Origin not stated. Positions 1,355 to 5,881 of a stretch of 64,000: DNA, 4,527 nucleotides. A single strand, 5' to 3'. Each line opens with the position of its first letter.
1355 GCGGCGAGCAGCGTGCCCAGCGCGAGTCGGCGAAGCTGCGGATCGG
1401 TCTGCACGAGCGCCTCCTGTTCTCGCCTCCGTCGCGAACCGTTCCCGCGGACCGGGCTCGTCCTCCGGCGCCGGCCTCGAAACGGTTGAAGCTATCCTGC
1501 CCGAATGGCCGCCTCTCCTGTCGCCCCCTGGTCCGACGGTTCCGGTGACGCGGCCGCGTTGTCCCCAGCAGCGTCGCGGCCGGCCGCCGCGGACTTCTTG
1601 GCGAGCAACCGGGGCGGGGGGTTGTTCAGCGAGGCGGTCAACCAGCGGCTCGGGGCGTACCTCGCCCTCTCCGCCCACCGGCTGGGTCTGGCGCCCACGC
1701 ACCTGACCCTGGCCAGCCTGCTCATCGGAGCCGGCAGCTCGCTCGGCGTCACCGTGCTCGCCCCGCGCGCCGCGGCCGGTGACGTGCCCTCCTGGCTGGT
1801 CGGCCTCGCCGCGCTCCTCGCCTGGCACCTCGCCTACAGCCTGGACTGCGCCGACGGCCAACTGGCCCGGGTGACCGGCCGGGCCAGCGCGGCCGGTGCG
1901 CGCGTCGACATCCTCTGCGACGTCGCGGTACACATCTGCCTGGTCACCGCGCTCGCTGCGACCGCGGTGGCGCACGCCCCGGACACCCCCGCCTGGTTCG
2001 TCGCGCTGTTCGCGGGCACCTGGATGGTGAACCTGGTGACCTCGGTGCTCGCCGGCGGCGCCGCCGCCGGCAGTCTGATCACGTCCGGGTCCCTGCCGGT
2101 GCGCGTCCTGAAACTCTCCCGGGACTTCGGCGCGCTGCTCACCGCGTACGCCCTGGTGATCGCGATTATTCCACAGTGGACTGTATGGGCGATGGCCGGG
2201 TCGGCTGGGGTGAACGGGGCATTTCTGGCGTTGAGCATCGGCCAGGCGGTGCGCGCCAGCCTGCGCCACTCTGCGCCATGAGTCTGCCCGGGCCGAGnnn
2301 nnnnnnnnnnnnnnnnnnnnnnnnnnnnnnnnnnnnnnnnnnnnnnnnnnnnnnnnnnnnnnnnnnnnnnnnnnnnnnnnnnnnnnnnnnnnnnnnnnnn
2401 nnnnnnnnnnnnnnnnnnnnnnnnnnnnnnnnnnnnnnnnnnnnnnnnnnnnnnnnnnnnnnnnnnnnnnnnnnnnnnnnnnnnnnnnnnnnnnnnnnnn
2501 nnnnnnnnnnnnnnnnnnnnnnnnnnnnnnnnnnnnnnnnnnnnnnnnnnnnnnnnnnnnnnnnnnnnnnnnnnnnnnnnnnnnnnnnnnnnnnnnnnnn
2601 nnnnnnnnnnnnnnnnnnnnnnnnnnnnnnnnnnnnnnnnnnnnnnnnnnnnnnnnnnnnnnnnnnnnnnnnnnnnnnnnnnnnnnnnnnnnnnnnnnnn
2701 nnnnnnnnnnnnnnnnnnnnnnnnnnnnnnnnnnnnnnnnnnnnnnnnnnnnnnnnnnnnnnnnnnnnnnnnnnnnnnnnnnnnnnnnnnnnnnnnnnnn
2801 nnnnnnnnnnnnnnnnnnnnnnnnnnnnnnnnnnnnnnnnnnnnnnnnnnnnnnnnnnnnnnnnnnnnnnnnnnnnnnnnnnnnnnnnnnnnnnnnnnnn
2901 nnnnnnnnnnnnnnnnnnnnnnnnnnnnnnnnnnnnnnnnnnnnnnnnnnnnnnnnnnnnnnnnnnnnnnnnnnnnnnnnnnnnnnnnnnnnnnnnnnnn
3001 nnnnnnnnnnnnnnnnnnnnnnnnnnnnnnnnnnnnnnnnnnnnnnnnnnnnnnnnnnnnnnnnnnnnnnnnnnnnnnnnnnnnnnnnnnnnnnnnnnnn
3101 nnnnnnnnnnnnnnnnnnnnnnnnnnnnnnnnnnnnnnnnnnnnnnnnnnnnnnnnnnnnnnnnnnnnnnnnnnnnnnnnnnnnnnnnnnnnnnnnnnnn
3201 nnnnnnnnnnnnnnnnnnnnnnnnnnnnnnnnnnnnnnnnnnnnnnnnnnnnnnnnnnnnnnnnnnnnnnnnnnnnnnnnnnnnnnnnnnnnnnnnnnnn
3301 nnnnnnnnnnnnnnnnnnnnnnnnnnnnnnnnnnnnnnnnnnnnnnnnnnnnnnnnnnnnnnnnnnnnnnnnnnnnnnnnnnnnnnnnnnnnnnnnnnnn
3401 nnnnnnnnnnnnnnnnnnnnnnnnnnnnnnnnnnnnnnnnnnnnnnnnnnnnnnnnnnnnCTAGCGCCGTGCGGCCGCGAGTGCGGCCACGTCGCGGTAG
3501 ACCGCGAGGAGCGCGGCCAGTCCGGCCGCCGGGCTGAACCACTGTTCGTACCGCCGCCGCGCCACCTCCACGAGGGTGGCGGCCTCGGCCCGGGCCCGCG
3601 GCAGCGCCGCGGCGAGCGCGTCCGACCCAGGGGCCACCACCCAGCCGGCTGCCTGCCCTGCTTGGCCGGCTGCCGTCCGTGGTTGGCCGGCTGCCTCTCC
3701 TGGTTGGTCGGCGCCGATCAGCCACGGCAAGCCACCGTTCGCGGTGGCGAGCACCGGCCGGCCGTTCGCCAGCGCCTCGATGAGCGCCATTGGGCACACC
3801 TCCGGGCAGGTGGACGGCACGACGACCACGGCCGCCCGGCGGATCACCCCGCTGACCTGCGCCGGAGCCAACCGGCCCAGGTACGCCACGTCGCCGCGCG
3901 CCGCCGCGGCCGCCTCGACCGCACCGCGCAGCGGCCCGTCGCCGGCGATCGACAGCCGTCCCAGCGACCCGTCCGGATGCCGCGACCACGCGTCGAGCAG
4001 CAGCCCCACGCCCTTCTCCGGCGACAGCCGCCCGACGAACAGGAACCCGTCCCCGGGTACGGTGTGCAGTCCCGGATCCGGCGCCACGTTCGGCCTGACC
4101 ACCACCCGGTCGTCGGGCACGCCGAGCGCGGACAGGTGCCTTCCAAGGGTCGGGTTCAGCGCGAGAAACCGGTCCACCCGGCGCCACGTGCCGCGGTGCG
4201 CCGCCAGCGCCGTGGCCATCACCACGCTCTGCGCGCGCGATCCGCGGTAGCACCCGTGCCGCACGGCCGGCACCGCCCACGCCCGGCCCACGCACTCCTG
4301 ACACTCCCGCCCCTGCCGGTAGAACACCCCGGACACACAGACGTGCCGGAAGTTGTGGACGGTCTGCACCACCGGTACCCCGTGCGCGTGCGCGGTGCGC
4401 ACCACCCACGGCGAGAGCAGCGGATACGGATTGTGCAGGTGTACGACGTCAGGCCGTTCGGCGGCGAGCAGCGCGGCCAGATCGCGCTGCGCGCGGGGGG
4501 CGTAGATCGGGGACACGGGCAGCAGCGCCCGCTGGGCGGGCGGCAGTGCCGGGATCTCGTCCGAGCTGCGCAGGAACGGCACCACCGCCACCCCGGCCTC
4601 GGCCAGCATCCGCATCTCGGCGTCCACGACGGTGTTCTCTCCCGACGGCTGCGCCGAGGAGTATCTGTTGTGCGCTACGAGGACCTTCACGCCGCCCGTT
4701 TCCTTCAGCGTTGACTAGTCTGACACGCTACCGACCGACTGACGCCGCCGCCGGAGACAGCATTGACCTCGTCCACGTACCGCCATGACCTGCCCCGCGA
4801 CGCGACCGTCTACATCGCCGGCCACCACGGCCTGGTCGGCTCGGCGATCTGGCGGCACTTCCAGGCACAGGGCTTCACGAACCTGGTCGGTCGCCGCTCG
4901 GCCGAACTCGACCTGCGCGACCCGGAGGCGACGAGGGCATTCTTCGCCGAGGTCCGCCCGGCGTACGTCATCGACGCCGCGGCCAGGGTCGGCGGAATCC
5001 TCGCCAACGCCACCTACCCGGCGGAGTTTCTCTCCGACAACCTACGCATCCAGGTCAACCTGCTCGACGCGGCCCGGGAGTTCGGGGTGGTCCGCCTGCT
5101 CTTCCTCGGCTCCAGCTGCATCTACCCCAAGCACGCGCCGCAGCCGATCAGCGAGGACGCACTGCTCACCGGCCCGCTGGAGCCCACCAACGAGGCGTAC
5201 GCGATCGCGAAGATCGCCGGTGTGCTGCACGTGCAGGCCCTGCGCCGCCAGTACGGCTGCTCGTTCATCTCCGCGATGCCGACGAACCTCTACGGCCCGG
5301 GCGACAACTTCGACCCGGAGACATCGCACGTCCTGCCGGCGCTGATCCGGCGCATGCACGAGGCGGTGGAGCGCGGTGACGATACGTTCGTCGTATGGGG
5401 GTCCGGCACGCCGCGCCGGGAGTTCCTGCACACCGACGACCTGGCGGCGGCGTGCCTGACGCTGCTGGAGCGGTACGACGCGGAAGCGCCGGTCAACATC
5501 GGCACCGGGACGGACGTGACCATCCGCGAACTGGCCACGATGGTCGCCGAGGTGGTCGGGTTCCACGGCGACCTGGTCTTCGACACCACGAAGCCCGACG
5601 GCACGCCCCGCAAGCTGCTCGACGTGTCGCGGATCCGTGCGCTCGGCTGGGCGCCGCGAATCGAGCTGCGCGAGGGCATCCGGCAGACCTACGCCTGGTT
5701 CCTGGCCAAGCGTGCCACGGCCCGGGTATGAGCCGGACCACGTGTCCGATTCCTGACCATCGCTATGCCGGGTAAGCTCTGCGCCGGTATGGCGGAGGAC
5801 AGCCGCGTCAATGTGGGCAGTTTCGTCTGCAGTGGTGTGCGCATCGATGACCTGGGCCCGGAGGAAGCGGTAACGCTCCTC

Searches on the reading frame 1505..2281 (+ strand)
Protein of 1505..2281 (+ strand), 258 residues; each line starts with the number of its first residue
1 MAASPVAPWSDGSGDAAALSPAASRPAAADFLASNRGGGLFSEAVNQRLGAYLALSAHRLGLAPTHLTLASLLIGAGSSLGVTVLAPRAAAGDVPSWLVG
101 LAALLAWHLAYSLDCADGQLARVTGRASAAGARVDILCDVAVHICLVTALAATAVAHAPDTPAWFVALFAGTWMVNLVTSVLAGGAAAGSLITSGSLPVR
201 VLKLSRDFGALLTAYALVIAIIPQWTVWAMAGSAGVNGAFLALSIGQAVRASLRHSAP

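Call 9: search_protein_families(library=pfam, proteins=[window:1505-2281:+], max_evalue=0.001)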
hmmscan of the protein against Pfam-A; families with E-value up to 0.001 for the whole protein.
window:1505-2281:+ (258 aa): 1 family
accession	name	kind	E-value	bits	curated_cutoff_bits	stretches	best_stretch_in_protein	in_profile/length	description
PF01066.26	CDP-OH_P_transf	-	4e-06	27.7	22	1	101-228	29-141/152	CDP-alcohol phosphatidyltransferase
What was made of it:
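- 1505..2281 (+): Small CDP-alcohol phosphotransferase (258 aa). Part of the conserved left flank. Pfam CDP-OH_P_transf (call 9).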

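Call 25: search_protein_families(library=ncbifam, proteins=[window:1505-2281:+], max_evalue=0.001)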
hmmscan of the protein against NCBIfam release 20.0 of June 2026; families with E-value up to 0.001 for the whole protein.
window:1505-2281:+ (258 aa): 2 families
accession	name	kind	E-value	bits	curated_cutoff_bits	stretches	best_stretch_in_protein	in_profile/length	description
NF041135.1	IPPtranDIPPsyn_Thcocales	equivalog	1.5e-06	27.5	580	1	36-179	225-353/419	bifunctional L-myo-inositol-1-phosphate cytidylyltransferase/CDP-L-myo-inositol myo-inositolphosphotransferase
NF040950.1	archin_ph_syn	equivalog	3.1e-05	23.9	180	1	53-158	15-108/191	archaetidylinositol phosphate synthase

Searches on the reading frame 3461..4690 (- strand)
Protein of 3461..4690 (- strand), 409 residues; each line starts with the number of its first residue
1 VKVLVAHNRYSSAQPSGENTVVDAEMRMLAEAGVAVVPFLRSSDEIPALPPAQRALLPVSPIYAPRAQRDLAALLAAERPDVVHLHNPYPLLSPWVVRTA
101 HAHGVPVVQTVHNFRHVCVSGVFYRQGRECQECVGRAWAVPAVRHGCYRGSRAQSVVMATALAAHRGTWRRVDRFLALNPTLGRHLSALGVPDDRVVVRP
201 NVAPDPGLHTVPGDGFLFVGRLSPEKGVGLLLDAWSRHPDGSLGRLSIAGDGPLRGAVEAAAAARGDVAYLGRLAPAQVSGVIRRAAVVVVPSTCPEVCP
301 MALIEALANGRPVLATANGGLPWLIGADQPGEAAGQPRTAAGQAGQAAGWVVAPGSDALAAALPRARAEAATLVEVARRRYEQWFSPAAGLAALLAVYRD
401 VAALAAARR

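Call 5: search_protein_families(library=pfam, proteins=[window:3461-4690:-], max_evalue=0.01)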
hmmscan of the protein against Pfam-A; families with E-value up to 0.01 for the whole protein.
window:3461-4690:- (409 aa): 5 families
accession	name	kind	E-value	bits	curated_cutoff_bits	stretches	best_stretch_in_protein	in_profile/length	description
PF13692.12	Glyco_trans_1_4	-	2.2e-20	73.8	27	1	216-329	4-119/142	Glycosyl transferases group 1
PF13579.12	Glyco_trans_4_4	-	4.4e-18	66.5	29.7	1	17-201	2-157/158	Glycosyl transferase 4-like domain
PF00534.26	Glycos_transf_1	-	2.4e-17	63.5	26.4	1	216-334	18-140/172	Glycosyl transferases group 1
PF13439.12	Glyco_transf_4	-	1.8e-14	54.5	28.5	1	17-201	3-164/170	Glycosyltransferase Family 4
PF20706.3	GT4-conflict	-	0.0022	17.5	26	1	276-385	272-379/385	Family 4 Glycosyltransferase in conflict systems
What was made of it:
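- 3461..4690 (-): GT4 glycosyltransferase. Conserved left flank. Pfam Glyco_trans_1_4 and Glyco_trans_4_4 (call 5).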

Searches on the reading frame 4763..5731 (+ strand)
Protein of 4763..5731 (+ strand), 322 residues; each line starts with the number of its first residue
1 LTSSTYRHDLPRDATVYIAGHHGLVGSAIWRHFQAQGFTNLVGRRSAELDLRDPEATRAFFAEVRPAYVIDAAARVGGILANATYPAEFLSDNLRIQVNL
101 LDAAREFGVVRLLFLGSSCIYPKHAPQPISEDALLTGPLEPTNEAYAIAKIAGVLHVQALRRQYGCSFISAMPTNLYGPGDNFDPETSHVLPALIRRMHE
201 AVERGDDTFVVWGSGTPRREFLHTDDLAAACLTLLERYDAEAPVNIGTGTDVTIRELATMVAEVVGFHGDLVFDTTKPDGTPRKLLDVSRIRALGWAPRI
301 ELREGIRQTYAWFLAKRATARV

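Call 5: search_protein_families(library=pfam, proteins=[window:4763-5731:+], max_evalue=0.01)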
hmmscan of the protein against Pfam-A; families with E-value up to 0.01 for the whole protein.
window:4763-5731:+ (322 aa): 4 families
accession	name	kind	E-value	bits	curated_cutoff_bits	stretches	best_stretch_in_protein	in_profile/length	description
PF01370.27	Epimerase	-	1.1e-64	218.6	20.9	1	16-247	1-240/240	NAD dependent epimerase/dehydratase family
PF16363.11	GDP_Man_Dehyd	-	3.8e-23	82.9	27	1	48-309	58-332/332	GDP-mannose 4,6 dehydratase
PF04321.23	RmlD_sub_bind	-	1.9e-08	34.2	27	1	15-160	2-139/287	RmlD substrate binding domain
PF13460.12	NAD_binding_10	-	0.005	17.2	27.2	1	22-127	3-107/184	NAD(P)H-binding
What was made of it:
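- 4763..5731 (+): GDP-L-fucose synthase (fcl). This is the last gene with native composition on the left. Pfam Epimerase and GDP_Man_Dehyd (call 5).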

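Call 30: find_encoding_contigs(protein=window:4763-5731:+, flank=10000, max_places=10)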
Protein window:4763-5731:+ (322 aa): no gene with exactly this product is on record in the collection.

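Call 84: search_protein_families(library=ncbifam, proteins=[L086:11901-13721:+, L086:13718-15328:+, L086:15483-16742:+, L086:16899-17312:-, L086:17370-19907:-, L088:18480-19670:+, L088:15606-18122:-, L088:15143-15547:-, L088:13941-14978:-, L088:12632-13936:+], max_evalue=0.00001)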
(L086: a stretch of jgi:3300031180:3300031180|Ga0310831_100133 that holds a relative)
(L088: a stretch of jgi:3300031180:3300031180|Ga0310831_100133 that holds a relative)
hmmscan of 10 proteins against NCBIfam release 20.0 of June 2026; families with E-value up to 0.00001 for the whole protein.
L086:11901-13721:+ (606 aa): 0 families

L086:13718-15328:+ (536 aa): 10 families
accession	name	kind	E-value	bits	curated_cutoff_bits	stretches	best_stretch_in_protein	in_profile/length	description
NF041875.1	EPS_EpsD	equivalog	6.6e-31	107.9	370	1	30-265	1-211/325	exopolysaccharide biosynthesis glycosyltransferase EpsD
TIGR03965.1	mycofact_glyco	equivalog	1.3e-21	77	280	2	28-150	74-193/467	mycofactocin biosynthesis glycosyltransferase MftF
NF038299.1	EPS_HpsN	equivalog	4e-09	35.9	425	1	29-265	2-225/317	hormogonium polysaccharide biosynthesis glycosyltransferase HpsN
TIGR03937.1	PgaC_IcaA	equivalog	4.6e-08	32.4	422.3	1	29-130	46-146/407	poly-beta-1,6-N-acetyl-D-glucosamine synthase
NF007482.0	PRK10073.1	equivalog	4.6e-08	32.4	423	1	28-130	6-106/334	glycosyltransferase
TIGR03111.1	glyc2_xrt_Gpos1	hypoth_equivalog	5.1e-08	32.1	363.95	1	29-130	50-152/439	TIGR03111 family XrtG-associated glycosyltransferase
NF047683.1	TeichurnBiosyTuaG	equivalog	1.6e-07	31.2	400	1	29-147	7-124/252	teichuronic acid biosynthesis protein TuaG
TIGR04283.1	glyco_like_mftF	equivalog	3.2e-07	30.1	182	0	30-133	1-96/221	TIGR04283 family arsenosugar biosynthesis glycosyltransferase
NF041394.1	GtaseAglG_Halo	equivalog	9.3e-07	28.4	440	0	29-134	2-107/304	glucosyl-dolichyl phosphate glucuronosyltransferase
TIGR04242.1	nodulat_NodC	equivalog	2.1e-06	27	550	1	26-133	46-155/395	chitooligosaccharide synthase NodC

L086:15483-16742:+ (419 aa): 9 families
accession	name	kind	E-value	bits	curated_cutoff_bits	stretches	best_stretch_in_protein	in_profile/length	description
TIGR03026.1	NDP-sugDHase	subfamily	5.8e-127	423.9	189.8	1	4-394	2-393/413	nucleotide sugar dehydrogenase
NF040825.1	UDPMaNacDH_Arch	equivalog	3.4e-76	256.8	750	1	4-393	2-378/418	UDP-N-acetyl-D-mannosamine dehydrogenase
NF008286.0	PRK11064.1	equivalog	1.2e-74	251.5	459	1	5-411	6-419/420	UDP-N-acetyl-D-mannosamine dehydrogenase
NF011729.0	PRK15182.1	equivalog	2.2e-60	204.7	592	1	3-359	7-359/425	Vi polysaccharide biosynthesis UDP-N-acetylglucosamine C-6 dehydrogenase TviB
NF041297.1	UDPGDh_AglM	equivalog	8.3e-50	169.9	670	1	4-393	2-396/429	UDP-glucose 6-dehydrogenase AglM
NF047673.2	TeichurnBiosyTuaD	equivalog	3.6e-31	108.8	700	1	5-391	4-389/439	UDP-glucose 6-dehydrogenase TuaD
NF011631.0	PRK15057.1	equivalog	9.1e-10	38.2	757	1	5-274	3-267/388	UDP-glucose 6-dehydrogenase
NF012005.0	PRK15461.1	equivalog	5.1e-06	25.9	348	0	5-136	4-112/298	sulfolactaldehyde 3-reductase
TIGR01505.1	tartro_sem_red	equivalog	7.4e-06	25.4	340.75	0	47-238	26-202/291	2-hydroxy-3-oxopropionate reductase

L086:16899-17312:- (137 aa): 0 families

L086:17370-19907:- (845 aa): 11 families
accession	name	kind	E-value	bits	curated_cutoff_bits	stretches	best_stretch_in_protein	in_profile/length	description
NF047683.1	TeichurnBiosyTuaG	equivalog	7.6e-21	74.9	400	1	215-335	5-125/252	teichuronic acid biosynthesis protein TuaG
NF007482.0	PRK10073.1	equivalog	1.2e-17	64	423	1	214-340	4-128/334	glycosyltransferase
TIGR03937.1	PgaC_IcaA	equivalog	1.9e-13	50.1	422.3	1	212-333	41-162/407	poly-beta-1,6-N-acetyl-D-glucosamine synthase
NF053739.1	GlytfEpsEBac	equivalog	7.7e-13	48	450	1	217-336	2-122/265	glycosyltransferase EpsE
NF050050.1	ProtGlycPglI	equivalog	1.5e-11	44.3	500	1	216-315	2-102/306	GalNAc(5)-diNAcBac-PP-undecaprenol beta-1,3-glucosyltransferase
NF007453.0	PRK10018.1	equivalog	2.6e-10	40.4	382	1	214-329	4-115/280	colanic acid biosynthesis glycosyltransferase WcaA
TIGR04017.1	WcaA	equivalog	1.8e-09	37.6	495.75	1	217-325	6-110/279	colanic acid biosynthesis glycosyltransferase WcaA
TIGR03965.1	mycofact_glyco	equivalog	4.5e-08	32.4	280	1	216-314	74-172/467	mycofactocin biosynthesis glycosyltransferase MftF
NF041875.1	EPS_EpsD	equivalog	2e-06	27.5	370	1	233-329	16-112/325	exopolysaccharide biosynthesis glycosyltransferase EpsD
NF041394.1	GtaseAglG_Halo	equivalog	7.2e-06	25.5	440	0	218-316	3-102/304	glucosyl-dolichyl phosphate glucuronosyltransferase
TIGR04242.1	nodulat_NodC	equivalog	7.5e-06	25.1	550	0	212-321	44-155/395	chitooligosaccharide synthase NodC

L088:18480-19670:+ (396 aa): 0 families

L088:15606-18122:- (838 aa): 11 families
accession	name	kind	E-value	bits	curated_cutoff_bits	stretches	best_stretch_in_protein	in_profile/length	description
NF047683.1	TeichurnBiosyTuaG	equivalog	2e-20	73.5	400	1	217-325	5-113/252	teichuronic acid biosynthesis protein TuaG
NF007482.0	PRK10073.1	equivalog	1.4e-18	67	423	1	216-330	4-117/334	glycosyltransferase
TIGR03965.1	mycofact_glyco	equivalog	2.4e-13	49.8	280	1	211-331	67-186/467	mycofactocin biosynthesis glycosyltransferase MftF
NF053739.1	GlytfEpsEBac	equivalog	1e-12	47.6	450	1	220-324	3-108/265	glycosyltransferase EpsE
NF050050.1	ProtGlycPglI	equivalog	2.3e-12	46.9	500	1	219-313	3-98/306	GalNAc(5)-diNAcBac-PP-undecaprenol beta-1,3-glucosyltransferase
TIGR03937.1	PgaC_IcaA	equivalog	8.5e-11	41.4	422.3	1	211-332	38-159/407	poly-beta-1,6-N-acetyl-D-glucosamine synthase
NF041394.1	GtaseAglG_Halo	equivalog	1.2e-10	41.2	440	1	232-326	17-110/304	glucosyl-dolichyl phosphate glucuronosyltransferase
NF041875.1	EPS_EpsD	equivalog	8.8e-10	38.5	370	1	222-329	4-110/325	exopolysaccharide biosynthesis glycosyltransferase EpsD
NF007453.0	PRK10018.1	equivalog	6.5e-07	29.3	382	1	233-317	21-105/280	colanic acid biosynthesis glycosyltransferase WcaA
TIGR04017.1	WcaA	equivalog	7.2e-07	29.1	495.75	1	233-317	20-104/279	colanic acid biosynthesis glycosyltransferase WcaA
TIGR04242.1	nodulat_NodC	equivalog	2.4e-06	26.8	550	1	211-318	41-151/395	chitooligosaccharide synthase NodC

L088:15143-15547:- (134 aa): 0 families

L088:13941-14978:- (345 aa): 19 families
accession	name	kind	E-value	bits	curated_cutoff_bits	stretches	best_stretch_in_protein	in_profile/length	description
NF007482.0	PRK10073.1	equivalog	5.2e-27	94.7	423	1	8-215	5-216/334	glycosyltransferase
NF047683.1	TeichurnBiosyTuaG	equivalog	5.3e-20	72.1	400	1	8-101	5-98/252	teichuronic acid biosynthesis protein TuaG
TIGR03937.1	PgaC_IcaA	equivalog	1.2e-16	60.7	422.3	1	7-115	43-151/407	poly-beta-1,6-N-acetyl-D-glucosamine synthase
TIGR03965.1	mycofact_glyco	equivalog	2.8e-14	52.9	280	1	9-113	74-178/467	mycofactocin biosynthesis glycosyltransferase MftF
TIGR03111.1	glyc2_xrt_Gpos1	hypoth_equivalog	7.3e-14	51.4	363.95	1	4-121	44-162/439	TIGR03111 family XrtG-associated glycosyltransferase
NF050050.1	ProtGlycPglI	equivalog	1.1e-13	51.3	500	1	9-229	2-215/306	GalNAc(5)-diNAcBac-PP-undecaprenol beta-1,3-glucosyltransferase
NF053739.1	GlytfEpsEBac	equivalog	3.8e-11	42.5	450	1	9-101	1-94/265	glycosyltransferase EpsE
TIGR04283.1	glyco_like_mftF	equivalog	6.6e-11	42.2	182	1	11-114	1-97/221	TIGR04283 family arsenosugar biosynthesis glycosyltransferase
TIGR04242.1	nodulat_NodC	equivalog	1.9e-09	37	550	1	8-114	47-156/395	chitooligosaccharide synthase NodC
NF041394.1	GtaseAglG_Halo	equivalog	2.8e-09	36.7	440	1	10-101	2-94/304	glucosyl-dolichyl phosphate glucuronosyltransferase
NF041875.1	EPS_EpsD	equivalog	5.6e-09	35.8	370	1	11-105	1-95/325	exopolysaccharide biosynthesis glycosyltransferase EpsD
NF047588.1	GlcsyltransPgfSStrep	equivalog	6.8e-08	32.1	500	1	11-113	3-109/308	glycosyltransferase PgfS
NF038299.1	EPS_HpsN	equivalog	7.9e-08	31.6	425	1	9-124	1-115/317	hormogonium polysaccharide biosynthesis glycosyltransferase HpsN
NF045692.1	OglycostaseCruG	equivalog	1.5e-07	30.7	600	1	10-120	42-158/386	2'-O-glycosyltransferase CruG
NF007453.0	PRK10018.1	equivalog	6.2e-07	29.3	382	1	8-105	5-103/280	colanic acid biosynthesis glycosyltransferase WcaA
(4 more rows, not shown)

L088:12632-13936:+ (434 aa): 0 families
